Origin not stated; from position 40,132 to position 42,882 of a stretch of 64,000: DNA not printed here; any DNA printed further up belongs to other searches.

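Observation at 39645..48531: Compact Trb/VirB-type type IV secretion locus with no coupling protein, relaxase or integration/replication genes in reach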

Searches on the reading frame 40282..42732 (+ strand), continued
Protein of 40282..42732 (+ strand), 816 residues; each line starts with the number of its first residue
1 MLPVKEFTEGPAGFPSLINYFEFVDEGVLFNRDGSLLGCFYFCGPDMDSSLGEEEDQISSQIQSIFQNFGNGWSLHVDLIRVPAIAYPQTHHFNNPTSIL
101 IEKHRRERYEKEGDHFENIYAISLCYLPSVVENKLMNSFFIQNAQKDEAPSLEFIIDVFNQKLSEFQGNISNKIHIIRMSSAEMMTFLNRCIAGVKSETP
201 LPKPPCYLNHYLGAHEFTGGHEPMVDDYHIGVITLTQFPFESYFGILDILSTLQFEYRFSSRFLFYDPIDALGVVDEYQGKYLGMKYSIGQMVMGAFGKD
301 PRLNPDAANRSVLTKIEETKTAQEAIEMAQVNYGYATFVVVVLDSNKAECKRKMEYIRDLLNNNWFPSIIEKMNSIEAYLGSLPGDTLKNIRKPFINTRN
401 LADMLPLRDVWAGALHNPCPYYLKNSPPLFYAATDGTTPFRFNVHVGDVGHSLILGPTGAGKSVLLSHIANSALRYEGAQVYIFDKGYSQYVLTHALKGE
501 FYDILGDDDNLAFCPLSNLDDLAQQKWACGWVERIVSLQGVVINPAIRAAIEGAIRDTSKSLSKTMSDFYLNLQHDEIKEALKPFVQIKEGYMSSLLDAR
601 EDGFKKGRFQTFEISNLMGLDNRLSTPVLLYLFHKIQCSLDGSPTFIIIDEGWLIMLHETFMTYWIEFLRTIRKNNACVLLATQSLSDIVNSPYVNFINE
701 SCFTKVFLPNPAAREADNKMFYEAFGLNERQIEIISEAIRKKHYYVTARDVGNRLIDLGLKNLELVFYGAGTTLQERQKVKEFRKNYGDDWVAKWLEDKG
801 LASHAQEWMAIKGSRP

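Call 60: search_protein_families(library=pfam, proteins=[L019:12613-12846:+, L019:12839-13111:+, L019:15967-16803:+, L019:16800-17843:-, L019:17850-19049:-, L010:6862-7689:-, L010:5878-6798:-, L010:19762-20805:+], max_evalue=0.01)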
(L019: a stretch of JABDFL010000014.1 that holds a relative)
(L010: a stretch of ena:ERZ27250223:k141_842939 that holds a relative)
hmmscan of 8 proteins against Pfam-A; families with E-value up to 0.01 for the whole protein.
L019:12613-12846:+ (77 aa): 2 families
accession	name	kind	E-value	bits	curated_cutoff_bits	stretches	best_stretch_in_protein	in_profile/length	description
PF01402.27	RHH_1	-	1.7e-05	25.1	20.5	1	11-45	4-38/39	Ribbon-helix-helix protein, copG family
PF22513.2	FitA-like_RHH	-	0.0082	16.5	27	0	13-44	8-39/39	Antitoxin FitA-like, ribbon-helix-helix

L019:12839-13111:+ (90 aa): 1 family
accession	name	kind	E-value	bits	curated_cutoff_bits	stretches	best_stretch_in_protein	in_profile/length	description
PF05016.21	ParE_toxin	-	2.3e-09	38.1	23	1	8-86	3-87/89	ParE toxin of type II toxin-antitoxin system, parDE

L019:15967-16803:+ (278 aa): 1 family
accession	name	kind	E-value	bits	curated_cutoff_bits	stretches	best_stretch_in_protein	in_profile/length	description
PF00924.24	MS_channel_2nd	-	2.2e-14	53.7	20.2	1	108-179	1-68/68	Mechanosensitive ion channel, beta-domain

L019:16800-17843:- (347 aa): 13 families
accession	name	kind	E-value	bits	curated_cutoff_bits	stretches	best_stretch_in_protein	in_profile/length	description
PF00437.27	T2SSE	-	3.5e-43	148.1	24.9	1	4-279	12-287/370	Type II/IV secretion system protein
PF13476.12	AAA_23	-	5.7e-05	24.3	27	1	104-145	7-40/201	AAA domain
PF04851.21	ResIII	-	0.00013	22.4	22.5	1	126-248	25-153/164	Type III restriction enzyme, res subunit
PF13555.12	AAA_29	-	0.00016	21.8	27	1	124-145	22-43/61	P-loop containing region of AAA domain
PF25199.1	nSTAND_NTPase5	-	0.00029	21.1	34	1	123-162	40-79/145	Novel STAND NTPase 5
PF13191.12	AAA_16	-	0.00044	21.2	32.6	1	123-151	23-51/167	AAA ATPase domain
PF20720.3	nSTAND3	-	0.00081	19.6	27.2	1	124-174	17-69/155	Novel STAND NTPase 3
PF13245.12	AAA_19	-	0.0011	19.6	25.1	1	124-190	11-72/134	AAA domain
PF13401.12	AAA_22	-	0.0015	19.3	27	1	124-159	5-39/130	AAA domain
PF13604.12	AAA_30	-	0.0041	17.3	27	0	117-157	11-50/191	AAA domain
PF24883.2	NPHP3_N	-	0.0059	17.2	24.8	0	118-152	11-50/164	Nephrocystin 3, N-terminal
PF03215.21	Rad17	-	0.0079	16.6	23.8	0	121-169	44-86/186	Rad17 P-loop domain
PF00005.33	ABC_tran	-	0.0096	17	25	0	126-156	13-42/137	ABC transporter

L019:17850-19049:- (399 aa): 23 families
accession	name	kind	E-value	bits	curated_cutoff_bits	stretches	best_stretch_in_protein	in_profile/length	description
PF00437.27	T2SSE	-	9.4e-39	133.5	24.9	1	98-255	134-281/370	Type II/IV secretion system protein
PF13401.12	AAA_22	-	5.6e-06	27.1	27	1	106-168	5-57/130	AAA domain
PF13604.12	AAA_30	-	9.2e-06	26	27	1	100-196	12-105/191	AAA domain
PF13245.12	AAA_19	-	2.6e-05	24.9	25.1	1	104-156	9-61/134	AAA domain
PF13191.12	AAA_16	-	7.1e-05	23.8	32.6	1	107-178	25-100/167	AAA ATPase domain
PF00005.33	ABC_tran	-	0.00025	22.1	25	1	101-172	6-70/137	ABC transporter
PF20720.3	nSTAND3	-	0.00032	20.9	27.2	1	105-156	16-68/155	Novel STAND NTPase 3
PF25199.1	nSTAND_NTPase5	-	0.00043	20.6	34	1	102-148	37-83/145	Novel STAND NTPase 5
PF13238.12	AAA_18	-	0.00047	21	29.4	1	109-188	1-80/128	AAA domain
PF03215.21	Rad17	-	0.00052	20.4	23.8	1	103-132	42-71/186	Rad17 P-loop domain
PF19993.5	DO-GTPase2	-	0.0016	18.6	27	1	108-137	2-31/226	Double-GTPase 2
PF00448.28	SRP54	-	0.0017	18.4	22.7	0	108-138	3-33/196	SRP54-type protein, GTPase domain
PF05729.18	NACHT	-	0.002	18.4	26.7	1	109-136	3-30/167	NACHT domain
PF13555.12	AAA_29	-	0.0045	17.2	27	1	106-131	22-47/61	P-loop containing region of AAA domain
PF13476.12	AAA_23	-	0.005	17.9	27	1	106-126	19-39/201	AAA domain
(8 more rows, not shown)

L010:6862-7689:- (275 aa): 0 families

L010:5878-6798:- (306 aa): 3 families
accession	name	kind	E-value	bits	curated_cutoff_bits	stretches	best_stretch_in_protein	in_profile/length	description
PF13730.12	HTH_36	-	1.3e-10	41.3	25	1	27-80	2-54/55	Helix-turn-helix domain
PF21984.2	DnaD_N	-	0.0014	19.2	27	1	16-92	2-76/101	DnaD N-terminal domain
PF04492.19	Phage_rep_O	-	0.0038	18.2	28.7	0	12-88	9-84/95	Bacteriophage replication protein O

L010:19762-20805:+ (347 aa): 1 family
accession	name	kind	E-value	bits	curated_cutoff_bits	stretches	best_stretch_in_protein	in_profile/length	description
PF14216.11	DUF4326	-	2.5e-08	34.9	25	1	48-130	10-81/82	Domain of unknown function (DUF4326)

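Call 63: find_related_loci(query=A1, collection=metagenome_contigs, flank=10000)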
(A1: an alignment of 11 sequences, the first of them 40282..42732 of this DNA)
Query A1 (816 aa) in metagenome_contigs; peptide patterns used: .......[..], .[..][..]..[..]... (x = any residue, [..] = any of these).
311 stretches matched a pattern; 238 encode a relative of the query (tblastn E <= 1e-3); the best 80 are kept; 78 distinct loci.
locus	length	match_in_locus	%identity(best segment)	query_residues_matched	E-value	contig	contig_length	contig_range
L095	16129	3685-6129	89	1-815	0e+0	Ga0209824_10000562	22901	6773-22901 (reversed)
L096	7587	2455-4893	87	1-813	0e+0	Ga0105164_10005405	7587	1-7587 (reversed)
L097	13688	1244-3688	87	1-815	0e+0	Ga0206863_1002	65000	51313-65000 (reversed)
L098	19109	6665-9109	86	1-815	0e+0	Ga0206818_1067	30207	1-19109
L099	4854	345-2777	88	1-811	0e+0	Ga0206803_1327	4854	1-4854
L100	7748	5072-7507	88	1-812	0e+0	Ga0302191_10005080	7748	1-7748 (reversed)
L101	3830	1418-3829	87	1-803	0e+0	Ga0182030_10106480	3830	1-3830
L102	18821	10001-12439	87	1-812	0e+0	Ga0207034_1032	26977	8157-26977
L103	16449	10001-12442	84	1-814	0e+0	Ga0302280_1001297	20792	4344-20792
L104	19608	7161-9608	88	1-816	0e+0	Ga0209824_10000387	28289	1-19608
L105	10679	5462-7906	84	1-815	0e+0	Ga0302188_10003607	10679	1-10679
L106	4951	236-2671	83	1-812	0e+0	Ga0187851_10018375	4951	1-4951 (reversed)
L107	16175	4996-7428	84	1-811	0e+0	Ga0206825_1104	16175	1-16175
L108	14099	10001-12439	82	1-813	0e+0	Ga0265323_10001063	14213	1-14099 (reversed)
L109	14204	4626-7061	81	1-812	0e+0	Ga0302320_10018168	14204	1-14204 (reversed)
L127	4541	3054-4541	85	1-496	0e+0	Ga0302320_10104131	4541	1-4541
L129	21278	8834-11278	72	1-815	0e+0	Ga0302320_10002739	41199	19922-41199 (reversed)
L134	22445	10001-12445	84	1-815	0e+0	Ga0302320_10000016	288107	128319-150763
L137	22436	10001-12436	88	1-812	0e+0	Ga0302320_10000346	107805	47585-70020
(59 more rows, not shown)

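Call 81: search_dna_similar(query=window:40282-42732:+, collection=plasmids, mode=protein, max_rows=12)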
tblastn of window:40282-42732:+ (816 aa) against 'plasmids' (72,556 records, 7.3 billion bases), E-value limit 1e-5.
The search stops at 5000 records and this limit was reached: more records match than are counted here, and every count below describes the 5000 best-scoring records only.
Records with a match: at least 5000; places in all: 5416; records where one place covers at least 80% of the query: 2196.
Best place of each record, by identity: <60% 5000.
By first word of the organism name: Escherichia 894; Klebsiella 581; Rhizobium 311; Agrobacterium 303; Salmonella 266; Campylobacter 224; Enterobacter 199; Xanthomonas 156; Citrobacter 155; Sinorhizobium 151; and 226 more.
By predicted mobility (MOB-suite, as given by PLSDB): conjugative 3841; non-mobilizable 701; mobilizable 458.
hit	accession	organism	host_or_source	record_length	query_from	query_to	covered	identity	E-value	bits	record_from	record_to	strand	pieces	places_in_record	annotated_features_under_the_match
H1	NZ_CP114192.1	Aminobacter sp. NyZ550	-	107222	1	801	98%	40.6%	0e+0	592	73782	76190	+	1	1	conjugal transfer protein TrbE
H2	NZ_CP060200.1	Aminobacter sp. MDW-2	cell culture,soil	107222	1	801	98%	40.6%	0e+0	592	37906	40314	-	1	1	conjugal transfer protein TrbE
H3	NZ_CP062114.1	Aminobacter sp. SR38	bacterial pure culture,soil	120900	1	801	98%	40.6%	0e+0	592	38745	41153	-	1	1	conjugal transfer protein TrbE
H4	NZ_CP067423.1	Skermanella sp. TT6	Homo sapiens,single cell,skin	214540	1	801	98%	40.6%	0e+0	592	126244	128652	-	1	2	conjugal transfer protein TrbE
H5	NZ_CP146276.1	Pelagibacterium nitratireducens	whole organism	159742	1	808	99%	39.5%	0e+0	585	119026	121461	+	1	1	conjugal transfer protein TrbE | trbJ: P-type conjugative transfer protein TrbJ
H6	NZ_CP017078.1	Novosphingobium resinovorum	single cell,soil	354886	1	815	100%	39.1%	9e-177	572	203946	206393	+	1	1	conjugal transfer protein TrbE | trbJ: P-type conjugative transfer protein TrbJ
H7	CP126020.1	Bradyrhizobium japonicum USDA 123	Glycine max,soybean,root nodule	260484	1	810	99%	39.2%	2e-172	559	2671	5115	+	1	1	conjugal transfer protein TrbE | trbJ: P-type conjugative transfer protein TrbJ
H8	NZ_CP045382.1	Labrenzia sp. THAF35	pure culture,Surface of a polyethylene ...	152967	1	806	99%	39.4%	0e+0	593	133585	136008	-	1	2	conjugal transfer protein TrbE | trbJ: P-type conjugative transfer protein TrbJ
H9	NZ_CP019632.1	Roseibium algicola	Rhodosorus marinus,cell culture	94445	1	806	99%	39.4%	0e+0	585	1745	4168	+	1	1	conjugal transfer protein TrbE | trbJ: P-type conjugative transfer protein TrbJ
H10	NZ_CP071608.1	Rhizobium binae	lentil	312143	1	805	99%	39.4%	6e-179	578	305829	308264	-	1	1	conjugal transfer protein TrbE | trbJ: P-type conjugative transfer protein TrbJ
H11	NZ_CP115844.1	Agrobacterium tumefaciens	willow,cell culture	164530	1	805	99%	39.3%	0e+0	588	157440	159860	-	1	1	conjugal transfer protein TrbE | trbJ: P-type conjugative transfer protein TrbJ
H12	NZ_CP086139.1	Bradyrhizobium barranii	Glycine max cv. AC Orford,Cell ...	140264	1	810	99%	39.0%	7e-171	555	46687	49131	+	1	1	conjugal transfer protein TrbE | trbJ: P-type conjugative transfer protein TrbJ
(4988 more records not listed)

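Call 83: get_annotated_region(hit=H1, flank=9000)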
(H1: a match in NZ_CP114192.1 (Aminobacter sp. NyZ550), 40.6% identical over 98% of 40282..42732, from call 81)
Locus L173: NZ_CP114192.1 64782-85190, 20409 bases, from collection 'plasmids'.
description: Aminobacter sp. NyZ550 plasmid pMET2, complete sequence
organism: Aminobacter sp. NyZ550 (NCBI taxid 2979870)
taxonomy: Bacteria; Pseudomonadota; Alphaproteobacteria; Hyphomicrobiales; Phyllobacteriaceae; Aminobacter; Aminobacter sp. NyZ550
host: -; source: -; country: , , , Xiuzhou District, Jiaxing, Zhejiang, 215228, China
typing (MOB-suite, as given by PLSDB): non-mobilizable
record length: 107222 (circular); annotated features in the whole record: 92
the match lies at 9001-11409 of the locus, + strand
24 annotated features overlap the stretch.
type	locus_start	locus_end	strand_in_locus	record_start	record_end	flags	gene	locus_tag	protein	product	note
CDS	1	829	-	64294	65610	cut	repC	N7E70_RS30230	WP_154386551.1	plasmid replication protein RepC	-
CDS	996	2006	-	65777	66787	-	repB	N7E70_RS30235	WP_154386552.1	plasmid partitioning protein RepB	-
CDS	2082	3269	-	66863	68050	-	repA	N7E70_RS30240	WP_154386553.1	plasmid partitioning protein RepA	-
CDS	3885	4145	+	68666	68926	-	-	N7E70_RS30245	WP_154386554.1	WGR domain-containing protein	-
CDS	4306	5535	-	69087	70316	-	-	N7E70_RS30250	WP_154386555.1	Fic family protein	-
CDS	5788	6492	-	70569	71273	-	-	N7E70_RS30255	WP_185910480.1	autoinducer binding domain-containing protein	-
CDS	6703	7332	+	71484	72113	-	-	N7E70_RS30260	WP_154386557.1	acyl-homoserine-lactone synthase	-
CDS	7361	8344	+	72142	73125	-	trbB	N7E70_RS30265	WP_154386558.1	P-type conjugative transfer ATPase TrbB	-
CDS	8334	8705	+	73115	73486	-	-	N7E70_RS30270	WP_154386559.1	TrbC/VirB2 family protein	-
CDS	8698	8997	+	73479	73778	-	-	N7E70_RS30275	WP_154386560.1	conjugal transfer protein TrbD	-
CDS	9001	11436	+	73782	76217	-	-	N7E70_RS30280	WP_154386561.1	conjugal transfer protein TrbE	-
CDS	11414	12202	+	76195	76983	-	trbJ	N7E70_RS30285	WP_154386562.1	P-type conjugative transfer protein TrbJ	GO:0009291 - unidirectional conjugation [Evidence IEA]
CDS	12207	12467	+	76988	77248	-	-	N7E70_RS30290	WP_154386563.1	DUF2749 domain-containing protein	-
CDS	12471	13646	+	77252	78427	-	trbL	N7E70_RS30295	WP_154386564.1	P-type conjugative transfer protein TrbL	GO:0009291 - unidirectional conjugation [Evidence IEA]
CDS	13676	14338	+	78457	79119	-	trbF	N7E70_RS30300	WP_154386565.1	conjugal transfer protein TrbF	-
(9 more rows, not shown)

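Call 94: find_encoding_contigs(protein=P0121, flank=10000, max_places=3)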
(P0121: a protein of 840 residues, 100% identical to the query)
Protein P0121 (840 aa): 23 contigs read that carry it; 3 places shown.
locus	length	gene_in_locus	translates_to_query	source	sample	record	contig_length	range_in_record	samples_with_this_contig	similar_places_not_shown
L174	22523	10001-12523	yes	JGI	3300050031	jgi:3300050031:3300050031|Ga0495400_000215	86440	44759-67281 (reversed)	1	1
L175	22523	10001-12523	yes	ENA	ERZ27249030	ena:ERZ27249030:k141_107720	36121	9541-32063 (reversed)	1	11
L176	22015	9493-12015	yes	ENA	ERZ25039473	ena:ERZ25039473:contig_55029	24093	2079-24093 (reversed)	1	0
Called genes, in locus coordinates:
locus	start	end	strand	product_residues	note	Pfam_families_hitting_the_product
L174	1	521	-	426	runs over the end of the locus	PF00817:IMS, PF11799:IMS_C, PF13438:DUF4113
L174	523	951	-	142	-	PF00717:Peptidase_S24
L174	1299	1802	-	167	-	-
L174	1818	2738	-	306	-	PF13730:HTH_36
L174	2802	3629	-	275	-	-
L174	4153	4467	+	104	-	-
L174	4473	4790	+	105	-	PF05101:VirB3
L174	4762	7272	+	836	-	PF27097:VirB4_TrbE_N, PF03135:CagE_TrbE_VirB, PF19044:P-loop_TraG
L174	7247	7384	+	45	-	-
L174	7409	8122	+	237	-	-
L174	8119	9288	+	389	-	PF04610:TrbL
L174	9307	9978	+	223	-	PF04335:VirB8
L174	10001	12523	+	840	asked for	PF02534:T4SS-DNA_transf, PF10412:TrwB_AAD_bind, PF12696:TraG-D_C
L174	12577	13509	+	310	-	PF03524:CagX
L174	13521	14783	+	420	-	PF03743:TrbI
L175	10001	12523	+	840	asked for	PF02534:T4SS-DNA_transf, PF10412:TrwB_AAD_bind, PF12696:TraG-D_C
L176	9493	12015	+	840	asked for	PF02534:T4SS-DNA_transf, PF10412:TrwB_AAD_bind, PF12696:TraG-D_C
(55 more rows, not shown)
